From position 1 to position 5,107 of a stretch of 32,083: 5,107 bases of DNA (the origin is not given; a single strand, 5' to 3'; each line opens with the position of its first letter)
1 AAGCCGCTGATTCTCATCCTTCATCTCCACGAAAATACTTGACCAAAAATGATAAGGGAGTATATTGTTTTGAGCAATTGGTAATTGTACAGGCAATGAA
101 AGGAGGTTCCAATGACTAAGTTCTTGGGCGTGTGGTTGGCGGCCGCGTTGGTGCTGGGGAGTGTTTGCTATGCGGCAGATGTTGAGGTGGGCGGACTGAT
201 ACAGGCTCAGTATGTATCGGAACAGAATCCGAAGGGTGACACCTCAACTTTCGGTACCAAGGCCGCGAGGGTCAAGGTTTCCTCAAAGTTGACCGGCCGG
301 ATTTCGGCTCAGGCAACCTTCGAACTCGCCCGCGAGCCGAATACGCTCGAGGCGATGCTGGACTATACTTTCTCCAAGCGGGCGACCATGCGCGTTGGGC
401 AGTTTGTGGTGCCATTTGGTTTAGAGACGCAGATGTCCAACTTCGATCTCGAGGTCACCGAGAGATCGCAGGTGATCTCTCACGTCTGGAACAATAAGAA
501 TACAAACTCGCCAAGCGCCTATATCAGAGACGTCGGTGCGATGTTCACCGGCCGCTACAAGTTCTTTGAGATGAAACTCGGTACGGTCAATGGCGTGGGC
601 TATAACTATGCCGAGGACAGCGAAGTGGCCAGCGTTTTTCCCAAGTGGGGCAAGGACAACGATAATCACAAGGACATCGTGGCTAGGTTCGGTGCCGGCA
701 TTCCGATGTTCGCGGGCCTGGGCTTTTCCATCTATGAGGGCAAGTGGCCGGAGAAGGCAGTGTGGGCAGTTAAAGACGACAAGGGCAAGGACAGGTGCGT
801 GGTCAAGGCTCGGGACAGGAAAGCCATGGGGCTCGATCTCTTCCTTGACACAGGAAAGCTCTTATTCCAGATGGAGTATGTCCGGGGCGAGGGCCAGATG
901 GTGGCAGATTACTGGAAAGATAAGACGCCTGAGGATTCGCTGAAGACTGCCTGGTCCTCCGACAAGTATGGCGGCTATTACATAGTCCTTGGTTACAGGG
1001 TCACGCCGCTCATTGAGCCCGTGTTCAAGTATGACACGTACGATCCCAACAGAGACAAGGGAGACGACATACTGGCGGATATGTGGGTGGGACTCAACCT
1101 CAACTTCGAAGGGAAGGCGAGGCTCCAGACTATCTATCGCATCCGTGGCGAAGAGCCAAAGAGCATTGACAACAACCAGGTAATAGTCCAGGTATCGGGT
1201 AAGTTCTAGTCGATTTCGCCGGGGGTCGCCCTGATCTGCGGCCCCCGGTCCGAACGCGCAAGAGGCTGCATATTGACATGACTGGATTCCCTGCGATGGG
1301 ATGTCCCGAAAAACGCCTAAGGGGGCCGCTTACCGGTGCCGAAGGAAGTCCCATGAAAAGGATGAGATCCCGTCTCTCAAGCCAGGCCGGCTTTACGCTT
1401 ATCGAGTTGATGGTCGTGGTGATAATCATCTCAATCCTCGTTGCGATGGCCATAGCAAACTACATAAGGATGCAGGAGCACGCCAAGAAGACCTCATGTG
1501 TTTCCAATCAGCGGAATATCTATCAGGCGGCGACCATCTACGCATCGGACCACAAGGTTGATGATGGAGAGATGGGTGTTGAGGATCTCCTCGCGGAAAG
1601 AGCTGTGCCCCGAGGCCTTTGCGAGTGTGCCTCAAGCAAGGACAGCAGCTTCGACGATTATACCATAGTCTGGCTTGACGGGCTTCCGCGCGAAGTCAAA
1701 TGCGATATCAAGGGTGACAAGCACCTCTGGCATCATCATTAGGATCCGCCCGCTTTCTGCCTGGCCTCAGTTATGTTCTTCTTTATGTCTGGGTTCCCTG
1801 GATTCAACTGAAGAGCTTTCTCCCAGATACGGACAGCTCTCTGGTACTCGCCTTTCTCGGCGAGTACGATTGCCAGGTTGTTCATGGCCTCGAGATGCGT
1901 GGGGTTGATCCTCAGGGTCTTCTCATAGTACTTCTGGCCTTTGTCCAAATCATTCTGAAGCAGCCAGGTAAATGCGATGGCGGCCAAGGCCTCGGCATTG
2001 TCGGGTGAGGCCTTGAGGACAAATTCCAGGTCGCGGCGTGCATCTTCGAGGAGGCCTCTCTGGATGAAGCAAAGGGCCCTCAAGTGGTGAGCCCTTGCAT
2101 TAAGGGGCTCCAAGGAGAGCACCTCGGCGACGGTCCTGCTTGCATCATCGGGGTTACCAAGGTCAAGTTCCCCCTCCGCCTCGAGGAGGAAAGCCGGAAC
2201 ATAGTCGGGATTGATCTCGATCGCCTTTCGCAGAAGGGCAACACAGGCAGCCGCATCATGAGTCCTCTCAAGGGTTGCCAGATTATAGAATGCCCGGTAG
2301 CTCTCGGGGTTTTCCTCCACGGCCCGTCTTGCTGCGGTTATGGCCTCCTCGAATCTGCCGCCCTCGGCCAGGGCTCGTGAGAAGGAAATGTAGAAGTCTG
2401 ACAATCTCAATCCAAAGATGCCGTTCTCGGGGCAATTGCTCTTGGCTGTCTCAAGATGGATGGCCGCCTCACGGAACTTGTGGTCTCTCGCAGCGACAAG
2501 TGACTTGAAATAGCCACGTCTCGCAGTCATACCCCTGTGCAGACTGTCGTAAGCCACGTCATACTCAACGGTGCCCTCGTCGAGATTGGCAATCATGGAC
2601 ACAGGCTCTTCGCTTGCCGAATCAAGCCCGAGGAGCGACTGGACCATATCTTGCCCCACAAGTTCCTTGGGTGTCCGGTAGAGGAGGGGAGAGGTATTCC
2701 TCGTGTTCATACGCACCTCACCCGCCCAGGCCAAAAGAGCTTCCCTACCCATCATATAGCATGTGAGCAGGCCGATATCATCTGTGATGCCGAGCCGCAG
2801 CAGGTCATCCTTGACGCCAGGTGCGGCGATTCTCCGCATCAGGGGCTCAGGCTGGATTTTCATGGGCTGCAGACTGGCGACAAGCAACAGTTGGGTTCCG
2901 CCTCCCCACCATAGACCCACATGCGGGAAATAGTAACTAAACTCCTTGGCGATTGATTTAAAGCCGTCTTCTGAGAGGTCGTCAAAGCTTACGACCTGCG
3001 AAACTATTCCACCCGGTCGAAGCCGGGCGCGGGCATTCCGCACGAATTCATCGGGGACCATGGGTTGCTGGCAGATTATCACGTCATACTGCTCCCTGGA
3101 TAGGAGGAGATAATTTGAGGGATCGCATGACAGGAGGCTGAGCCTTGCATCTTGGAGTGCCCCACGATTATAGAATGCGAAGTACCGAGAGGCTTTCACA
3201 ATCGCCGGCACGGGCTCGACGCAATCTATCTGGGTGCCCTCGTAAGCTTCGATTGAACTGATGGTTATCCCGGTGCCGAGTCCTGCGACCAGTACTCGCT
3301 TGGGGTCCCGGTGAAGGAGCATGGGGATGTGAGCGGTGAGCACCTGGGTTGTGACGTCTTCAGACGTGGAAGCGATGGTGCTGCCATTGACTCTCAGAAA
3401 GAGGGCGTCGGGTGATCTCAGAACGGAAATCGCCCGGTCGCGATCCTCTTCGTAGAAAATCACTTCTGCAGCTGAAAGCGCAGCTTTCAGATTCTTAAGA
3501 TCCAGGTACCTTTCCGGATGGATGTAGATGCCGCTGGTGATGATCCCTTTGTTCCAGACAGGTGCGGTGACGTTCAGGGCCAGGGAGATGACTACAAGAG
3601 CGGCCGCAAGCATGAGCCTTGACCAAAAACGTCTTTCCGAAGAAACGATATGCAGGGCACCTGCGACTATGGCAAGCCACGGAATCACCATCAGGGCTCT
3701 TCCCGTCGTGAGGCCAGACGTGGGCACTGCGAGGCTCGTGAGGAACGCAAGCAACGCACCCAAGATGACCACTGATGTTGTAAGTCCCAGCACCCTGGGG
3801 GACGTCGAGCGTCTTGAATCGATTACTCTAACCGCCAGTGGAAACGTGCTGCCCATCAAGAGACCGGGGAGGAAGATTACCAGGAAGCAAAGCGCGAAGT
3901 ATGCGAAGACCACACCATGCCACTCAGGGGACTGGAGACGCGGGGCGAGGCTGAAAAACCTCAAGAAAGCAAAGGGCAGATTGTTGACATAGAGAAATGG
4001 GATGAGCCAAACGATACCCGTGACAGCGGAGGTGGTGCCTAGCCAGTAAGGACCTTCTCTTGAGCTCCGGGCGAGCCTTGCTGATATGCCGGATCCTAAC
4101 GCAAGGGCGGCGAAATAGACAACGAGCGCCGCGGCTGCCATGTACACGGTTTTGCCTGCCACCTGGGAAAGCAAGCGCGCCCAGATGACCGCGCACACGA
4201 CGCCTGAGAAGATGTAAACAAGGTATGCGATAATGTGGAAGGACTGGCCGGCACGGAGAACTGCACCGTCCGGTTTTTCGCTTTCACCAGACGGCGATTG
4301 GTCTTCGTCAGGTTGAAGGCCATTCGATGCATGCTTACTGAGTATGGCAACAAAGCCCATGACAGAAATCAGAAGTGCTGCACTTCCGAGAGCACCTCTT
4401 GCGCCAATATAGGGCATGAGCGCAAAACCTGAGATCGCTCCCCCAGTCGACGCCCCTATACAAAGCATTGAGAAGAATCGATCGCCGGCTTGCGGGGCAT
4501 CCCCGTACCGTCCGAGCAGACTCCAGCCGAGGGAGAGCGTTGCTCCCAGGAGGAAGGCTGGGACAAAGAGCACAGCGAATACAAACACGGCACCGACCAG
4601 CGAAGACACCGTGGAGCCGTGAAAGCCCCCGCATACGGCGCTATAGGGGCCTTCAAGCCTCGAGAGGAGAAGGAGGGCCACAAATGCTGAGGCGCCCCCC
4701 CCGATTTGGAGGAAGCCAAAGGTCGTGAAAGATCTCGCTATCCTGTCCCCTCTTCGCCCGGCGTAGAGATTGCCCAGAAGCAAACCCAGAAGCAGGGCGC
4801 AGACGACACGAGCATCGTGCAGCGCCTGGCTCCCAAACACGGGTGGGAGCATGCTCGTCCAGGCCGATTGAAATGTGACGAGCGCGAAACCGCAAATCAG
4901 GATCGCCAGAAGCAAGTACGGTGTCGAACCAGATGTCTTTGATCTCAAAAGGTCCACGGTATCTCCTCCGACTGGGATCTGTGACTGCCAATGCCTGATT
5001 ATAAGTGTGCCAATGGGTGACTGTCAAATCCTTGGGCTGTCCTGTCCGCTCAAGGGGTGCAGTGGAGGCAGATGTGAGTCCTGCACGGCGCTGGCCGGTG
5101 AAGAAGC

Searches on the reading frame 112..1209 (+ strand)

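Call 11: search_protein_families(library=ncbifam, max_evalue=0.00001, proteins=[window:112-1209:+])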
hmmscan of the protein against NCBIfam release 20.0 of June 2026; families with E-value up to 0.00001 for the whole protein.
window:112-1209:+ (365 aa): 0 families

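Call 47: search_protein_families(library=pfam, max_evalue=0.01, proteins=[window:112-1209:+])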
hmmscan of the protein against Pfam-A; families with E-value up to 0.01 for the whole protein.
window:112-1209:+ (365 aa): 1 family
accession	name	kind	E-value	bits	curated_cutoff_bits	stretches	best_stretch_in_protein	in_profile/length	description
PF07396.17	Porin_O_P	-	2.5e-11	43.9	20.9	1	25-127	2-116/370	Phosphate-selective porin O and P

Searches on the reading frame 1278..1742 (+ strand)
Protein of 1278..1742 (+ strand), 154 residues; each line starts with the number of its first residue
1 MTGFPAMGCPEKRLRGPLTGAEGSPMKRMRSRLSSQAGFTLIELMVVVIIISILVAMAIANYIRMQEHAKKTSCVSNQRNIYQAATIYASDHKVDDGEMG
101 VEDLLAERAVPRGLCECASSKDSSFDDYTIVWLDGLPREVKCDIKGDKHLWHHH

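Call 11: search_protein_families(library=ncbifam, max_evalue=0.00001, proteins=[window:1278-1742:+])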
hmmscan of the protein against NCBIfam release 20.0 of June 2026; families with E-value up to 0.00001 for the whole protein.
window:1278-1742:+ (154 aa): 8 families
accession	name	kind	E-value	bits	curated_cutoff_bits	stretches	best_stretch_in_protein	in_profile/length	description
NF041775.1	typeIV_PilA_Myxo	equivalog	3.3e-12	46.9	400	1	36-91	10-65/214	type IV pilin protein PilA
NF040999.1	pilin_ComGC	equivalog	9.5e-11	41.7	75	1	37-113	2-75/84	competence type IV pilus major pilin ComGC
TIGR01710.1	typeII_sec_gspG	equivalog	9.3e-09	35.4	88.85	1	38-92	2-56/134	type II secretion system major pseudopilin GspG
TIGR01708.2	typeII_sec_gspH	equivalog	3.5e-08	33.6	80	1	36-91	1-52/169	type II secretion system minor pseudopilin GspH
TIGR02532.1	IV_pilin_GFxxxE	domain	1.1e-07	31.4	16.3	1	36-59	1-24/24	prepilin-type N-terminal cleavage/methylation domain-containing protein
NF007862.0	PRK10574.1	equivalog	1.7e-07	31.5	138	1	34-73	2-41/145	prepilin peptidase-dependent pilin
NF007800.0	PRK10506.1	equivalog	1.8e-06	27.9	158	1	32-82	4-54/163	prepilin peptidase-dependent protein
TIGR02596.1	TIGR02596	subfamily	4.9e-06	26.7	70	1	39-87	1-49/196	Verru_Chthon cassette protein D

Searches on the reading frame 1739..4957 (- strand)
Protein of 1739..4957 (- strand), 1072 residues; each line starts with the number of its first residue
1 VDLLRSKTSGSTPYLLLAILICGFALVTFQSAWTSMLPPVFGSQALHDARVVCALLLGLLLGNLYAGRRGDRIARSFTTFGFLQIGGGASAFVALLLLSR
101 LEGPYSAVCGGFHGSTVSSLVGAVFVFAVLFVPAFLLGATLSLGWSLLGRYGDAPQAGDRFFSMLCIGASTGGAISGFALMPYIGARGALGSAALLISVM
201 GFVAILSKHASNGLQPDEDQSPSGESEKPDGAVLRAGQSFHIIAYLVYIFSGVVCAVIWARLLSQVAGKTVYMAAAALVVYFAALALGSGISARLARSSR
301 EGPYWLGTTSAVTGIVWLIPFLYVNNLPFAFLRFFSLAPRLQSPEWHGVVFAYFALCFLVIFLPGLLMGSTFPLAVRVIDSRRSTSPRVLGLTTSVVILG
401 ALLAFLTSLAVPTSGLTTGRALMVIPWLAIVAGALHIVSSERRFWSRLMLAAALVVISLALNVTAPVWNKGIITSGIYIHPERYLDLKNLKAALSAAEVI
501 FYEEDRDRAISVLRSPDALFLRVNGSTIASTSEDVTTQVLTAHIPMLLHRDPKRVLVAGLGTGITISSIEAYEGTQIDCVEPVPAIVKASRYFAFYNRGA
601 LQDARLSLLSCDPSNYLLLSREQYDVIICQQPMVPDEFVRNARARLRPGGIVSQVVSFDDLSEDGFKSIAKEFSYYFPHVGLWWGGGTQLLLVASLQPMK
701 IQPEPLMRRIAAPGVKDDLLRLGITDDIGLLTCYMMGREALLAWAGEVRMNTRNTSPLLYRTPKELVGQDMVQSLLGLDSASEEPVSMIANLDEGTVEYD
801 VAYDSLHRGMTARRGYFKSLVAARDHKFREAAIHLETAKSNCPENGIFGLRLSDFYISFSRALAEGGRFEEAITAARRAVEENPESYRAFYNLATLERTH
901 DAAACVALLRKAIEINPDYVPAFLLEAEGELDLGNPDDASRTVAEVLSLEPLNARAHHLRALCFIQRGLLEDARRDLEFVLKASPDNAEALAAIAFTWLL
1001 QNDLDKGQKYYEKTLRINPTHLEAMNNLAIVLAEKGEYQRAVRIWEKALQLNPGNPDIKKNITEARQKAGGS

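Call 11: search_protein_families(library=ncbifam, max_evalue=0.00001, proteins=[window:1739-4957:-])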
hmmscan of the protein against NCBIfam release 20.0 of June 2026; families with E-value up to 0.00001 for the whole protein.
window:1739-4957:- (1072 aa): 18 families
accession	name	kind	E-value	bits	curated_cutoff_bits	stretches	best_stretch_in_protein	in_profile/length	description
TIGR02917.1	PEP_TPR_lipo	equivalog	6e-22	77.4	312.2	1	859-1063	369-574/899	XrtA/PEP-CTERM system TPR-repeat protein PrsT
NF040959.1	MamA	equivalog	8.1e-19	67.9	200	1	905-1052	56-203/204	magnetosome protein MamA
NF002010.0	PRK00811.1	equivalog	1.3e-14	54.1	260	1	490-681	16-218/287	polyamine aminopropyltransferase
TIGR02521.1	type_IV_pilW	equivalog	1.7e-14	53.9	154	1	959-1050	36-127/234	type IV pilus biogenesis/stability protein PilW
NF002956.0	PRK03612.1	equivalog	2.5e-14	52.6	472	1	238-630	19-382/522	polyamine aminopropyltransferase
TIGR00417.1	speE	equivalog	5.2e-13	48.9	249.55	1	521-680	42-210/271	spermidine synthase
NF033762.1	social_mot_Tgl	equivalog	6.6e-13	48.6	225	1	961-1049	38-127/252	social motility TPR repeat lipoprotein Tgl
NF037959.1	MFS_SpdSyn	subfamily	2.3e-10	39.8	40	0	36-208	14-182/480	fused MFS/spermidine synthase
NF033920.0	C39_PA2778_fam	equivalog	4.5e-10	39.4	150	1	965-1053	167-255/255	PA2778 family cysteine peptidase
NF008757.0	PRK11788.1-5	equivalog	2.2e-08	33.7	363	0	848-926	175-254/388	lipopolysaccharide assembly protein LapB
NF033758.1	gliding_GltE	equivalog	1.6e-07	30.7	225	0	981-1062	79-160/411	adventurous gliding motility TPR repeat lipoprotein GltE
NF047558.1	TPR_END_plus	domain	2.3e-07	30.6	32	0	1027-1055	4-32/56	TPR end-of-group domain-containing protein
TIGR02552.1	LcrH_SycD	equivalog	5.5e-07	29.4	104.8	0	978-1057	8-87/136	SycD/LcrH family type III secretion system chaperone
NF002435.0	PRK01581.1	equivalog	5.8e-07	28.9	537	1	487-632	89-235/374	polyamine aminopropyltransferase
TIGR00990.1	3a0801s09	subfamily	7.9e-07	28.1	757.25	1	903-1060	348-505/615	mitochondrial import receptor subunit TOM70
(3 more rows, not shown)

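Call 47: search_protein_families(library=pfam, max_evalue=0.01, proteins=[window:1739-4957:-])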
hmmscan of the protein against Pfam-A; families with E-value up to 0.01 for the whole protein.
window:1739-4957:- (1072 aa): 22 families
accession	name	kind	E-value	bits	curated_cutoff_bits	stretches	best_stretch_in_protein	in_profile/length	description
PF14559.12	TPR_19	-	7e-21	74.8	25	4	903-962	10-67/68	Tetratricopeptide repeat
PF07719.23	TPR_2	-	6.1e-20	70.1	27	2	1023-1055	2-34/34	Tetratricopeptide repeat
PF13432.12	TPR_16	-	9.3e-20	71.2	32.7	3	925-987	2-64/65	Tetratricopeptide repeat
PF13431.12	TPR_17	-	2.4e-18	65.2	24.4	1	1010-1042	1-33/34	Tetratricopeptide repeat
PF13428.12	TPR_14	-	1.8e-16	59.4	23.5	1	860-896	8-44/44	Tetratricopeptide repeat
PF00515.34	TPR_1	-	5e-15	55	27.8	1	1023-1055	2-34/34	Tetratricopeptide repeat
PF13414.12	TPR_11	-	3.7e-13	49.4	26.8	2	1032-1058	4-30/42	TPR repeat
PF13181.12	TPR_8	-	2.9e-12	46.1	25.7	0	1023-1054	2-33/34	Tetratricopeptide repeat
PF23914.1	TPR_CcmH_CycH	-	6.3e-10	39.5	42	2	1002-1055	101-154/158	Cytochrome c-type biogenesis protein H TPR domain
PF13371.12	TPR_9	-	4.4e-09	36.7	35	2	937-992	12-67/73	Tetratricopeptide repeat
PF01564.23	Spermine_synth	-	1.2e-08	35.2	22.9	1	541-680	8-156/186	Spermine/spermidine synthase domain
PF13424.12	TPR_12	-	3.1e-07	30.9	30.1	1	993-1051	8-74/77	Tetratricopeptide repeat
PF16918.11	PknG_TPR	-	4.6e-07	29.4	27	1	911-1045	86-218/340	Protein kinase G tetratricopeptide repeat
PF13174.12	TPR_6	-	7.6e-07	29.8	26.3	0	861-886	8-33/33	Tetratricopeptide repeat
PF13374.12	TPR_10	-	6.9e-06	26.3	27.5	1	1022-1051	2-31/42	Tetratricopeptide repeat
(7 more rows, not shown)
